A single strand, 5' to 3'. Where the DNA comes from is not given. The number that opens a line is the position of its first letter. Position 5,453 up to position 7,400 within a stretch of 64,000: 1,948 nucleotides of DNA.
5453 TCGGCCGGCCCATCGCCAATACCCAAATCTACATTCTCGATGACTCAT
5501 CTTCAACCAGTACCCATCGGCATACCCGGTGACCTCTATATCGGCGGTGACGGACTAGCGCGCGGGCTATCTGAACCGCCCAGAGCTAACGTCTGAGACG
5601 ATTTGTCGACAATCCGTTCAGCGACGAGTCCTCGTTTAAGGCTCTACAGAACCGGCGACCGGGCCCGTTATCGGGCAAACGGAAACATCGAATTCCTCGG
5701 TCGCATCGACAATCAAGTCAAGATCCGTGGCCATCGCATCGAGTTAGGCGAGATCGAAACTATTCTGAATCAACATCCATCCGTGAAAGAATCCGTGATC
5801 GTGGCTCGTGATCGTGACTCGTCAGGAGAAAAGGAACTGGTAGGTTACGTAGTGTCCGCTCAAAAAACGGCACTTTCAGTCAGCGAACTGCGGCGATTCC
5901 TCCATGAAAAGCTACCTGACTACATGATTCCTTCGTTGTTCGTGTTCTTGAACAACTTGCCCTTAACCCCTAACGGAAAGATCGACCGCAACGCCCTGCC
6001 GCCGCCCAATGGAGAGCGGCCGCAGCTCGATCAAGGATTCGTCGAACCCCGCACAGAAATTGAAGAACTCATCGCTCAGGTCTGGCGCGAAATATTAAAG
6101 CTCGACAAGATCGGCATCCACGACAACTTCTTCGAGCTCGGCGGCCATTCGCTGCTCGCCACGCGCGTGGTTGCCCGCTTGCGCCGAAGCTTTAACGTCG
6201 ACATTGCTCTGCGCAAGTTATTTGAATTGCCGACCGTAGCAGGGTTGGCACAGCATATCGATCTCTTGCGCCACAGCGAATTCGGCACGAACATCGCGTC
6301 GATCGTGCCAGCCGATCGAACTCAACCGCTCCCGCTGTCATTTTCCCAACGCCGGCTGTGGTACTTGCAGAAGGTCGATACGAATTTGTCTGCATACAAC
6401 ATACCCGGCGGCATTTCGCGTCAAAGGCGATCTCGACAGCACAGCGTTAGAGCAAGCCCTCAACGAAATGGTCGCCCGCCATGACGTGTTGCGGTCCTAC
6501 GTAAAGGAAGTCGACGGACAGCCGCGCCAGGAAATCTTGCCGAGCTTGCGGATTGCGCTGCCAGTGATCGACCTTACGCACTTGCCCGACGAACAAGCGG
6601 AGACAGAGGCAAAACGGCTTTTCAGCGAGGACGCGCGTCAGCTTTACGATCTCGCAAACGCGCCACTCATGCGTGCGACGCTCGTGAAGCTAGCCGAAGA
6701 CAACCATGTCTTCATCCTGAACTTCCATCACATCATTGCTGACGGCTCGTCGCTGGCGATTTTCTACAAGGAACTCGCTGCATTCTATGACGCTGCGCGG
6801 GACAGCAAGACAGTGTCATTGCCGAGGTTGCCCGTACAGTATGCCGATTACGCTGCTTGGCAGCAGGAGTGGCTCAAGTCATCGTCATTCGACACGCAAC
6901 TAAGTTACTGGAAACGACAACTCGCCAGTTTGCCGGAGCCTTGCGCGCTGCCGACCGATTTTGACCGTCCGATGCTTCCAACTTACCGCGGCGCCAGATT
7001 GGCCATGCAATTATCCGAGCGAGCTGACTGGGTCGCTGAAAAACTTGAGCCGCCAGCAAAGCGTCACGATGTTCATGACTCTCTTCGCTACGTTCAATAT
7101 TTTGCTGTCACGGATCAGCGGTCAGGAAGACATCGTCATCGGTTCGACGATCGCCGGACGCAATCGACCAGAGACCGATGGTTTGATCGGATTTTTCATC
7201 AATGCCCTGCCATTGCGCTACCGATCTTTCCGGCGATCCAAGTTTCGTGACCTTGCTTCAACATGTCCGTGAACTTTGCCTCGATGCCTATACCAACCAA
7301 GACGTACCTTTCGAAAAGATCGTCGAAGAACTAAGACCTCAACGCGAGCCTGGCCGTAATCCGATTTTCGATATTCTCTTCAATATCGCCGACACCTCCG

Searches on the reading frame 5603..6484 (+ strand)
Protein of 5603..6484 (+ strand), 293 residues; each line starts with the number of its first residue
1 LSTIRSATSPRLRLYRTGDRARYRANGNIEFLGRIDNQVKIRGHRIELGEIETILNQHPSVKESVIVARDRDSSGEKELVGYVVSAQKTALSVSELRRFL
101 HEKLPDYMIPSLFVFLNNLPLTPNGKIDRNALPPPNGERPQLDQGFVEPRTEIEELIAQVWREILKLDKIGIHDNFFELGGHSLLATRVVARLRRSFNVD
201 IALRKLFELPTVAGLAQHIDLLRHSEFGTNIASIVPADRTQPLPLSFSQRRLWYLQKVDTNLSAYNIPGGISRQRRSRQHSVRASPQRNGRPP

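Call 58: search_protein_families(library=pfam, proteins=[window:5603-6484:+], max_evalue=0.001)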
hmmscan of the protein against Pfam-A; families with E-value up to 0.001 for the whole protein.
window:5603-6484:+ (293 aa): 2 families
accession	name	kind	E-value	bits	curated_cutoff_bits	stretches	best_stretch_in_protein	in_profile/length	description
PF00550.31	PP-binding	-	1.2e-18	67.5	20.8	1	156-219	2-67/67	Phosphopantetheine attachment site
PF13193.12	AMP-binding_C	-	4.5e-13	50.4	24.5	1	50-126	1-76/76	AMP-binding enzyme C-terminal domain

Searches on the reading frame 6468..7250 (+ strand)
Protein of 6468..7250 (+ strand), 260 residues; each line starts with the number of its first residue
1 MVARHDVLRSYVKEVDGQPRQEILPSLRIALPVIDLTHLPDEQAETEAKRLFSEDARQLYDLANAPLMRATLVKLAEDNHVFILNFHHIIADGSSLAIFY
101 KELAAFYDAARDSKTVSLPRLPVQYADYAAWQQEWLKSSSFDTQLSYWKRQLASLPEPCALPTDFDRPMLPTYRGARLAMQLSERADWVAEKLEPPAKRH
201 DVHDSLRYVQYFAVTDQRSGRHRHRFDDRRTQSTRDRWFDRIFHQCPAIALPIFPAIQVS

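Call 58: search_protein_families(library=pfam, proteins=[window:6468-7250:+], max_evalue=0.001)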
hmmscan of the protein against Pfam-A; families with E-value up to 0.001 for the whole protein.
window:6468-7250:+ (260 aa): 1 family
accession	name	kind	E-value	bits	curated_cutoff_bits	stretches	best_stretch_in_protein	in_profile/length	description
PF00668.25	Condensation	-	2.2e-43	149.1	30.6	1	2-202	52-249/456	Condensation domain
